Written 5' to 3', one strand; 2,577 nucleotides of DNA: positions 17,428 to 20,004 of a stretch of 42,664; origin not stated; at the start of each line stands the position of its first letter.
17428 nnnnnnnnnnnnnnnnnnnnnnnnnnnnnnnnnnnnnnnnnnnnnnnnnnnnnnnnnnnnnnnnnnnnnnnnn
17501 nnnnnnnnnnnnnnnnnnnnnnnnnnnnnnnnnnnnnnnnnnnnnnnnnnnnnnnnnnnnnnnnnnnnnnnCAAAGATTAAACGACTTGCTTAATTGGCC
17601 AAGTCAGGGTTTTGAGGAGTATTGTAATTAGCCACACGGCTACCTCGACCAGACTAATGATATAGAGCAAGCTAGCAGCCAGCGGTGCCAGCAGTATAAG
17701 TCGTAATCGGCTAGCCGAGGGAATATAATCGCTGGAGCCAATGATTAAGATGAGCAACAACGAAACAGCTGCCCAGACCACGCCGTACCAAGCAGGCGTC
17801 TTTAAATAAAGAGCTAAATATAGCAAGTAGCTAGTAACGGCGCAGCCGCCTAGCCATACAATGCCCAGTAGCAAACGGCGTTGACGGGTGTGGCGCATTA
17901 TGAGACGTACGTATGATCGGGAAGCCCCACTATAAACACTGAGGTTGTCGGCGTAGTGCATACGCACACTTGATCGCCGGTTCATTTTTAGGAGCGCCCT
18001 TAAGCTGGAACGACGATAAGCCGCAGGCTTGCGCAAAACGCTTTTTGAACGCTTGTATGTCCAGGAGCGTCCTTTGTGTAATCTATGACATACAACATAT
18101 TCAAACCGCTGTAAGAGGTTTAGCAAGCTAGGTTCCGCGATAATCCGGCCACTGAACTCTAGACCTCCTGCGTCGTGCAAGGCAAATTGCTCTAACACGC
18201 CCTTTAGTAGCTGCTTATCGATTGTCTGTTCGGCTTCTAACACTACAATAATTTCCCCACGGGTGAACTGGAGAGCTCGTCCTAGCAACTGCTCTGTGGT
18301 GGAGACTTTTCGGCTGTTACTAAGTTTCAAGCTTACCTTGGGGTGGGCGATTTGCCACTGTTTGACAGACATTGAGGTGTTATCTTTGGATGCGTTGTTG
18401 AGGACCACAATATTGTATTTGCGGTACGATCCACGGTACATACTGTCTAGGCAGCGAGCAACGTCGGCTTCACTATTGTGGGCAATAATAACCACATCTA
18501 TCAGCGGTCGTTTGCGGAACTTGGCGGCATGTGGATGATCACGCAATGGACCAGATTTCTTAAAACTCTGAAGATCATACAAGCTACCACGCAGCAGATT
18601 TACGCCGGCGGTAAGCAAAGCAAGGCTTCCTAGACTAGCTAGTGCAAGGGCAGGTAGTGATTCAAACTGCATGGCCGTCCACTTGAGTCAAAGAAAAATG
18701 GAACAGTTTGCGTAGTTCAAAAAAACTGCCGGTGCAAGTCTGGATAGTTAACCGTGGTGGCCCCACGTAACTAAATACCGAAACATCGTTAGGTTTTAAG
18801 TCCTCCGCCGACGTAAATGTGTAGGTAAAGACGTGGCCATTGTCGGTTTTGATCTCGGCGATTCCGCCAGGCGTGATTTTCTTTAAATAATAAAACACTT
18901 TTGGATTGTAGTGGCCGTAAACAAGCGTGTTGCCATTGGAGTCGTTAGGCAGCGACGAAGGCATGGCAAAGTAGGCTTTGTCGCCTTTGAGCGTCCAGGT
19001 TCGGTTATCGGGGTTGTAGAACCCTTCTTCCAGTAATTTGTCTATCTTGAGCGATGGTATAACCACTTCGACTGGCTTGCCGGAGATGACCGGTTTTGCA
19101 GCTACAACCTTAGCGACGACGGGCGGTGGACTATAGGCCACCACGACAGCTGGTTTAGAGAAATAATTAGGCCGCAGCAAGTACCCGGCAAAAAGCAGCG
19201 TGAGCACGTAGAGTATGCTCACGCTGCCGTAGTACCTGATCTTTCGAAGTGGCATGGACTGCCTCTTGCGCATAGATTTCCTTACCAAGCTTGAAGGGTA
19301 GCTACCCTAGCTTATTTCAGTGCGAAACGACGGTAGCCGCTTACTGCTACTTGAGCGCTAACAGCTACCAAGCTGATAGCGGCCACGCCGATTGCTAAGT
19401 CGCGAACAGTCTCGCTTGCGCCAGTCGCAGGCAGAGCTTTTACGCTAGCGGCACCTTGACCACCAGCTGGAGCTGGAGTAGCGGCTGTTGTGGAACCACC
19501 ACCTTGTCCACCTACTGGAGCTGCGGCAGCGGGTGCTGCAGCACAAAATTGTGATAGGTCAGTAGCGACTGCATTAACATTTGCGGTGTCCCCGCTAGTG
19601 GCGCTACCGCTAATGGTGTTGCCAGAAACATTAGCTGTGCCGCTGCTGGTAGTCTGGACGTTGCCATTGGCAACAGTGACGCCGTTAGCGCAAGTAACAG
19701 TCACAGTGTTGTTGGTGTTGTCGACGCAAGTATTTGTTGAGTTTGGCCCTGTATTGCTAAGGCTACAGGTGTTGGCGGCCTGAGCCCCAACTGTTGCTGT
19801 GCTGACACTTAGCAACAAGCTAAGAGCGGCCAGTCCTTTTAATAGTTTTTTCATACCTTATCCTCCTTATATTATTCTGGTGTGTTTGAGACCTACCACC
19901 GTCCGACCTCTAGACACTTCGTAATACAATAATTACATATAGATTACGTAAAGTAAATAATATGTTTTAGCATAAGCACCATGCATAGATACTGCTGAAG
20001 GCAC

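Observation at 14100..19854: Sortase-linked locus of exported 'NTGPNS...SGDAxV' module proteins: candidate uncharacterised cell-surface fibre or coat system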

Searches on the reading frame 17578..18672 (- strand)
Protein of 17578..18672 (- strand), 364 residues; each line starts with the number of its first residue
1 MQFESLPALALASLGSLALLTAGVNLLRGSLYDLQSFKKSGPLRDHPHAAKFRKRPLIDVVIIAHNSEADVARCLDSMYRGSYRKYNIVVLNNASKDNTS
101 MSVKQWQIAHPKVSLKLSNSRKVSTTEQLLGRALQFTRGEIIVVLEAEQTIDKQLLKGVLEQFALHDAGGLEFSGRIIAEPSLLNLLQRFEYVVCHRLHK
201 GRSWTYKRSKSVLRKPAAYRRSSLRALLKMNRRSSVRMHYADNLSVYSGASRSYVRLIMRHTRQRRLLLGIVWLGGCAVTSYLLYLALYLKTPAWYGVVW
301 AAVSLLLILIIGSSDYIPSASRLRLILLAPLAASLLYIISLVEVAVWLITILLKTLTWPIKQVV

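Call 3: search_protein_families(library=pfam, proteins=[window:17578-18672:-], max_evalue=1)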
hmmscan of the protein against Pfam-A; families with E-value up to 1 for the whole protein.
window:17578-18672:- (364 aa): 4 families
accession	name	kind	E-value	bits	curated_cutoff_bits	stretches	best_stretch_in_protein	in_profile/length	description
PF00535.33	Glycos_transf_2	-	2.6e-11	44.2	23.3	1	60-169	2-109/168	Glycosyl transferase family 2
PF13641.12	Glyco_tranf_2_3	-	7.1e-08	33.2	27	1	58-192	3-140/230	Glycosyltransferase like family 2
PF03071.21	GNT-I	-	0.018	14.3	25.4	1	47-108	84-149/434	GNT-I family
PF19279.4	YegS_C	-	0.066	13.4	27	1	57-90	83-116/158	YegS C-terminal NAD kinase beta sandwich-like domain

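Call 4: search_protein_families(library=ncbifam, proteins=[window:17578-18672:-], max_evalue=1)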
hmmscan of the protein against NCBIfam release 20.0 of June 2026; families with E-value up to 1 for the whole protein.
window:17578-18672:- (364 aa): 14 families
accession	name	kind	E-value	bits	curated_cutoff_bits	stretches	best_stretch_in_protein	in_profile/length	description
TIGR03937.1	PgaC_IcaA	equivalog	3.4e-11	42.7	422.3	1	44-193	33-181/407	poly-beta-1,6-N-acetyl-D-glucosamine synthase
TIGR03111.1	glyc2_xrt_Gpos1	hypoth_equivalog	8.6e-09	34.7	363.95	1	49-166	42-159/439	TIGR03111 family XrtG-associated glycosyltransferase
NF007482.0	PRK10073.1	equivalog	1.6e-07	30.7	423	1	55-161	5-108/334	glycosyltransferase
NF047683.1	TeichurnBiosyTuaG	equivalog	1.3e-05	25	400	1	53-158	3-106/252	teichuronic acid biosynthesis protein TuaG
NF045692.1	OglycostaseCruG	equivalog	9.4e-05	21.5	600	1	47-117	32-102/386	2'-O-glycosyltransferase CruG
TIGR04283.1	glyco_like_mftF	equivalog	0.00053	19.6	182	1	60-191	3-125/221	TIGR04283 family arsenosugar biosynthesis glycosyltransferase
NF010496.0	PRK13915.1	equivalog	0.001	18.2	262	1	53-159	28-138/307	glucosyl-3-phosphoglycerate synthase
NF053739.1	GlytfEpsEBac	equivalog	0.0012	17.9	450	1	57-144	2-88/265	glycosyltransferase EpsE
NF038302.1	EPS_HpsE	equivalog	0.0013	17.8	300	1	60-157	5-105/307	hormogonium polysaccharide biosynthesis glycosyltransferase HpsE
NF050050.1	ProtGlycPglI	equivalog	0.0016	17.8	500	1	56-161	2-102/306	GalNAc(5)-diNAcBac-PP-undecaprenol beta-1,3-glucosyltransferase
NF047588.1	GlcsyltransPgfSStrep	equivalog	0.0071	15.6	500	1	71-163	23-110/308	glycosyltransferase PgfS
TIGR04195.1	S_glycosyl_SunS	equivalog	0.035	12.9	350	1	55-105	56-103/421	SunS family peptide S-glycosyltransferase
NF038299.1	EPS_HpsN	equivalog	0.051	12.5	425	1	56-180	1-122/317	hormogonium polysaccharide biosynthesis glycosyltransferase HpsN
TIGR03472.1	HpnI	equivalog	0.32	9.8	310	1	29-122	15-107/373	bacteriohopanetetrol glucosamine biosynthesis glycosyltransferase HpnI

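Call 89: search_solved_structures(query=window:17578-18672:-, max_evalue=0.01)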
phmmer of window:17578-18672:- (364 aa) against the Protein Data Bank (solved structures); distinct sequences matched with E-value up to 0.01: 6.
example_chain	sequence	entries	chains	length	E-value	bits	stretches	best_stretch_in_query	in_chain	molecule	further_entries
6yv7_B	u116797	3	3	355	3.1e-08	36.2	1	54-149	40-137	Glycosyl transferase, family 2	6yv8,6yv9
6yv7_A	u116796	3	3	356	3.1e-08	36.2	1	54-149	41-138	Glycosyl transferase, family 2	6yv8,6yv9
5hea_A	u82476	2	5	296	6.9e-06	28.4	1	56-116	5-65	Putative glycosyltransferase (GalT1)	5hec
6p61_A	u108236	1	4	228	2.4e-05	26.6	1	46-163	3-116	Glycosyltransferase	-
2z87_A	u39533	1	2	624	0.0026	19.9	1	48-163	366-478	Chondroitin synthase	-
2z86_A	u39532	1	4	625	0.0026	19.9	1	48-163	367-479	Chondroitin synthase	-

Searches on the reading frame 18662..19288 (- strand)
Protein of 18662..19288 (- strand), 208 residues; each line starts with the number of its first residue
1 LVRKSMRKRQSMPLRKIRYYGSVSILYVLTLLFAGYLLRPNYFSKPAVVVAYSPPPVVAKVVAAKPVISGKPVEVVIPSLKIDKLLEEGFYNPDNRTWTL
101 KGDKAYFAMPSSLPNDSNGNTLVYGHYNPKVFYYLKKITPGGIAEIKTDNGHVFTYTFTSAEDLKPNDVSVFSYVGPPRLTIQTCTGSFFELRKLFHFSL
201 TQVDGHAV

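Call 3: search_protein_families(library=pfam, proteins=[window:18662-19288:-], max_evalue=1)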
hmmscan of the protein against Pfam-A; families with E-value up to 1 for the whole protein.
window:18662-19288:- (208 aa): 1 family
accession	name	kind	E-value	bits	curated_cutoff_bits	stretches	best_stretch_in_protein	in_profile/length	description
PF04203.18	Sortase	-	9.2e-15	54.9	26.6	1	76-190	2-111/125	Sortase domain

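Call 4: search_protein_families(library=ncbifam, proteins=[window:18662-19288:-], max_evalue=1)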
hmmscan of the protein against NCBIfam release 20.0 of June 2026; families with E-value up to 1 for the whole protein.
window:18662-19288:- (208 aa): 7 families
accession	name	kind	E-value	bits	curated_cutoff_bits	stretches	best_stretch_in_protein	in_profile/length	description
NF033748.1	class_F_sortase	subfamily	1e-06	28.5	166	1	64-191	3-139/155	class F sortase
NF033746.1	class_D_sortase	subfamily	0.00028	20.7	165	1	109-185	42-114/135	class D sortase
NF058671.1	sortase_SrtD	exception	0.0012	18.6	140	1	111-185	97-168/187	class D sortase, LPxTATN-specific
TIGR01076.1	sortase_fam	subfamily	0.0014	18.4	39.35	1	111-186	33-112/136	sortase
NF033747.1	class_E_sortase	subfamily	0.0085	15.9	160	1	110-189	105-193/211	class E sortase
TIGR03784.1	marine_sortase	equivalog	0.02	14.5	158.25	1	112-185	84-156/174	class GN sortase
TIGR03834.1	EAGR_box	domain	0.26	11.1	34.1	0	123-130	5-12/28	EAGR box-containing protein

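Call 88: search_solved_structures(query=window:18662-19288:-, max_evalue=0.01)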
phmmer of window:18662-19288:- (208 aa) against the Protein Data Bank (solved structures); distinct sequences matched with E-value up to 0.01: 1.
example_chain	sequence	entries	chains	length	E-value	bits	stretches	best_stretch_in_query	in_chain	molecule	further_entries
5cuw_A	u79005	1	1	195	0.0091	19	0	78-191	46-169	SrtE1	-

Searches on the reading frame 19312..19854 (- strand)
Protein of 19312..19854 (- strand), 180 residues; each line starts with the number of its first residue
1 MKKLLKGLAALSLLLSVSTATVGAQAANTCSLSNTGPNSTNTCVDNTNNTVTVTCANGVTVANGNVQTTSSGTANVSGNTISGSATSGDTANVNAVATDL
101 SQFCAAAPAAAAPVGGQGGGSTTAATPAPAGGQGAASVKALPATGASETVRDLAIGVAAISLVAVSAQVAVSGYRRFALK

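Call 3: search_protein_families(library=pfam, proteins=[window:19312-19854:-], max_evalue=1)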
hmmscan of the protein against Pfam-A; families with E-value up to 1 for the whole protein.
window:19312-19854:- (180 aa): 0 families

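Call 4: search_protein_families(library=ncbifam, proteins=[window:19312-19854:-], max_evalue=1)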
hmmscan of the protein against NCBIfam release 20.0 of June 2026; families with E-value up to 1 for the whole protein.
window:19312-19854:- (180 aa): 2 families
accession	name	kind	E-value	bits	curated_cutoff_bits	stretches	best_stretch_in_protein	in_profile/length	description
NF053514.2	JUQZ_fam_ocin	equivalog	0.0038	17.5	40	1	1-77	1-74/107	BLB8/JUQZ-1 family protein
NF053819.1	EF0750_LPXTG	subfamily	0.2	12.2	47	0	133-164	65-96/105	EF2685/EF0750 family sortase-dependent surface protein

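Call 9: search_solved_structures(query=window:19312-19854:-, max_evalue=10)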
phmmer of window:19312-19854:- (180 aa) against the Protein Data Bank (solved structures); distinct sequences matched with E-value up to 10: 1.
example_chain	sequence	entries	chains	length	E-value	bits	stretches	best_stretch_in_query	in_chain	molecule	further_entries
8xlk_G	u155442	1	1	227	0.34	14.1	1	93-144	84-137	Heavy Chain of GluN2A Fab, 28C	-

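Call 14: find_homologous_proteins(query=window:19312-19854:-)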
Query window:19312-19854:- (180 aa): 30 proteins with E <= 0.001 among 5531 candidates.
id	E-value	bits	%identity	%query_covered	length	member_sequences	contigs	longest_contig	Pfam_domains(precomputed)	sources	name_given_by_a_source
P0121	1.8e-97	341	100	100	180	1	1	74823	-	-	-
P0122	1.2e-41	160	53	100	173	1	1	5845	-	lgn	-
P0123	1.4e-41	160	52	100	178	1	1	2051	-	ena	-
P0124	8.7e-34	135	50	100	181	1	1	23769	-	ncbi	-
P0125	8.9e-31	125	48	86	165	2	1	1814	-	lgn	-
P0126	5.9e-30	122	47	100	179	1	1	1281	-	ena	-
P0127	1.7e-29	121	46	99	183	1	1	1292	-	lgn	-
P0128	2.3e-28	117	47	98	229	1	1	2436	-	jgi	-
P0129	1.8e-27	114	45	100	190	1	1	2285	-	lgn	-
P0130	3.1e-26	110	44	100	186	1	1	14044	-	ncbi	-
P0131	5.6e-25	106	46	100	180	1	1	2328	-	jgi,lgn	-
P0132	2.3e-24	104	45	100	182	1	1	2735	-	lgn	-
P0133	1.4e-22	98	52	52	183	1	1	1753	-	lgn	-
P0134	1.7e-20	92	36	99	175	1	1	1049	-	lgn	-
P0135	3.7e-17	81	40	99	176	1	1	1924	-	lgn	-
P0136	1.1e-16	79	35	100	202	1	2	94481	-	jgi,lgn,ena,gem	-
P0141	1.2e-13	69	50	56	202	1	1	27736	-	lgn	-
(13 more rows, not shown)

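Call 15: find_encoding_contigs(protein=P0124, flank=8000, max_places=2)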
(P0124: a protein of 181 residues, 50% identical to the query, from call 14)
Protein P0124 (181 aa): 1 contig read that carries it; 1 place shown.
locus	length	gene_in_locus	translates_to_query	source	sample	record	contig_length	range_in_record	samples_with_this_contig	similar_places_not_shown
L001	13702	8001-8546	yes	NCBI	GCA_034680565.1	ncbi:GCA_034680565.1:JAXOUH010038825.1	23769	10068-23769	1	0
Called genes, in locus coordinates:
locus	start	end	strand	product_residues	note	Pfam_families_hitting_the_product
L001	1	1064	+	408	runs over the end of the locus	PF00817:IMS, PF11799:IMS_C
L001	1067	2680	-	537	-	PF02463:SMC_N (weak), PF13476:AAA_23 (faint), PF13555:AAA_29 (weak), PF13304:AAA_21, PF13175:AAA_15 (weak)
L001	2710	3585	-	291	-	-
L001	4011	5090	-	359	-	PF02388:FemAB, PF13480:Acetyltransf_6, PF02388:FemAB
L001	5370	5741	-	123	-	-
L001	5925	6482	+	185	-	-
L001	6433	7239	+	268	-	PF00692:dUTPase, PF22769:DCD (weak)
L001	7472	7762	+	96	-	-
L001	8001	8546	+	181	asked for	-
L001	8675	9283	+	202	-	PF04203:Sortase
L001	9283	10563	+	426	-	PF13506:Glyco_transf_21, PF13641:Glyco_tranf_2_3, PF00535:Glycos_transf_2, PF10111:Glyco_tranf_2_2 (faint), PF13632:Glyco_trans_2_3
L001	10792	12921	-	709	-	-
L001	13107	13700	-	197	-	?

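Call 16: find_encoding_contigs(protein=P0136, flank=8000, max_places=2)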
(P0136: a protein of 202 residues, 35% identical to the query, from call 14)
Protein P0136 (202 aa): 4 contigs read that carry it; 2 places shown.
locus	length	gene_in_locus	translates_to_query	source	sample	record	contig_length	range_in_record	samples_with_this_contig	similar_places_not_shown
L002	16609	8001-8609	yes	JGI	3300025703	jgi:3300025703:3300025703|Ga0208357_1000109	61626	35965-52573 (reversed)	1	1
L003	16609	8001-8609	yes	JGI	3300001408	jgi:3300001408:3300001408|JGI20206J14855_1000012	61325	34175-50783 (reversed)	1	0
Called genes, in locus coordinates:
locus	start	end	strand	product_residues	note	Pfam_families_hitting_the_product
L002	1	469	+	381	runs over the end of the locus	PF01960:ArgJ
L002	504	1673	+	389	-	PF00202:Aminotran_3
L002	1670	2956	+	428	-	PF00696:AA_kinase, PF04768:NAT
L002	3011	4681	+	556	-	PF03485:Arg_tRNA_synt_N, PF00750:tRNA-synt_1d, PF05746:DALR_1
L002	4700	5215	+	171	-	PF01741:MscL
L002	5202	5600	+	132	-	PF01641:SelR, PF08271:Zn_Ribbon_TF (faint), PF24046:At4g08330 (faint)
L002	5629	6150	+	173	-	PF00710:Asparaginase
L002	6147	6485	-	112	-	PF01638:HxlR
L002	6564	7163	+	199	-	PF02525:Flavodoxin_2, PF03358:FMN_red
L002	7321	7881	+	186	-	PF00929:RNase_T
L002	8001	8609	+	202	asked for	-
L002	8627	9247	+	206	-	PF04203:Sortase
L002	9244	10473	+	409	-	PF13506:Glyco_transf_21, PF00535:Glycos_transf_2, PF13641:Glyco_tranf_2_3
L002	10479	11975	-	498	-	-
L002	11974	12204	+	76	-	-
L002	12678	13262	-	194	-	-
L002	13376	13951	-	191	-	-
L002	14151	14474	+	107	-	PF04237:YjbR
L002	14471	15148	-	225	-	-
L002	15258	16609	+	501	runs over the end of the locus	PF07690:MFS_1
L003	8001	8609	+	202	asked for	-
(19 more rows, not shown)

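Call 61: predict_structure(alignment_id=A4)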
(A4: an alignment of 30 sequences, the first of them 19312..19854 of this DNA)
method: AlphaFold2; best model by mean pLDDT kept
length: 180 residues; sequences in the alignment: 30
mean_pLDDT: 60.9   pTM: 0.28
mean pLDDT of the five models: 60.9, 57.5, 57.4, 56.7, 53.7
residues with pLDDT >= 90: 22; 70-90: 29; 50-70: 76; < 50: 53
segments of 3 or more residues with pLDDT < 50: 49-69, 82-84, 94-104, 116-121
pLDDT, mean of each block of 10 residues (from residue 1): 75 68 54 58 52 39 46 48 49 43 51 50 58 64 68 85 93 93
secondary structure, 60 per line:
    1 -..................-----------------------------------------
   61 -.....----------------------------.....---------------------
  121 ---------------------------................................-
elements in order: H2-19 E62-66 E95-99 H148-179

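Call 99: find_encoding_contigs(protein=P0141, flank=7000, max_places=1)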
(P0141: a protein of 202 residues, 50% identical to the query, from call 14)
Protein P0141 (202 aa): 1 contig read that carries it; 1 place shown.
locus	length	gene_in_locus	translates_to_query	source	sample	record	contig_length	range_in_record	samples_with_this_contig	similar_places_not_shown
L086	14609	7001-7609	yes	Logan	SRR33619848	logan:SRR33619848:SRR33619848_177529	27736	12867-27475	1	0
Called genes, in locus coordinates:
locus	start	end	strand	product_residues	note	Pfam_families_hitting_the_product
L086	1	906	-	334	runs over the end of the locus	-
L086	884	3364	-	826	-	PF02861:Clp_N, PF00004:AAA, PF17871:AAA_lid_9, PF02151:UVR, PF00004:AAA, PF07724:AAA_2, PF07728:AAA_5, PF10431:ClpB_D2-small, +8 more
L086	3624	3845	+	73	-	-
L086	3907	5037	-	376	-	PF08529:NusA_N, PF00575:S1, PF13184:KH_NusA_1st, PF07650:KH_2 (weak), PF26594:KH_NusA_2nd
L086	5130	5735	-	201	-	PF02245:Pur_DNA_glyco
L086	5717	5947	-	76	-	PF06150:ChaB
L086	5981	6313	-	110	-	-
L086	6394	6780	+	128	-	PF00254:FKBP_C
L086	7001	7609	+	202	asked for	-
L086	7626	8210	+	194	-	PF04203:Sortase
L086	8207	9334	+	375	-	PF00535:Glycos_transf_2, PF13641:Glyco_tranf_2_3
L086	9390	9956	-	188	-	PF07352:Phage_Mu_Gam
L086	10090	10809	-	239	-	PF07510:GmrSD_C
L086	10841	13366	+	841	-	PF17900:Peptidase_M1_N, PF01433:Peptidase_M1, PF11838:ERAP1_C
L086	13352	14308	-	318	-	PF01351:RNase_HII, PF02021:UPF0102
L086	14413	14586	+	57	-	-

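Call 100: find_encoding_contigs(protein=P0130, flank=7000, max_places=1)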
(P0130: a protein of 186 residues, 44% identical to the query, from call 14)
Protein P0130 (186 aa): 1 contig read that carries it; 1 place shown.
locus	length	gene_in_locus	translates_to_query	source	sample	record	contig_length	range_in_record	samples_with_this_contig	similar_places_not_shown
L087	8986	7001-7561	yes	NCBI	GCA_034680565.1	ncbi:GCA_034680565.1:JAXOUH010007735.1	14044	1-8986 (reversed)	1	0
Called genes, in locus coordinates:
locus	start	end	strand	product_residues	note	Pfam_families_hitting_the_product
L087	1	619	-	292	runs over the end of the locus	-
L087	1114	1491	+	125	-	PF03551:PadR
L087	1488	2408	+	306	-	PF19656:DUF6159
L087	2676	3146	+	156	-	-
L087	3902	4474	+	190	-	-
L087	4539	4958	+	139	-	PF01230:HIT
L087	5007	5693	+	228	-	PF00692:dUTPase, PF22769:DCD (weak)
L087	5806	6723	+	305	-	-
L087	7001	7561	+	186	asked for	-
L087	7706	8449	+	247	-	PF04203:Sortase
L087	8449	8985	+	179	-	?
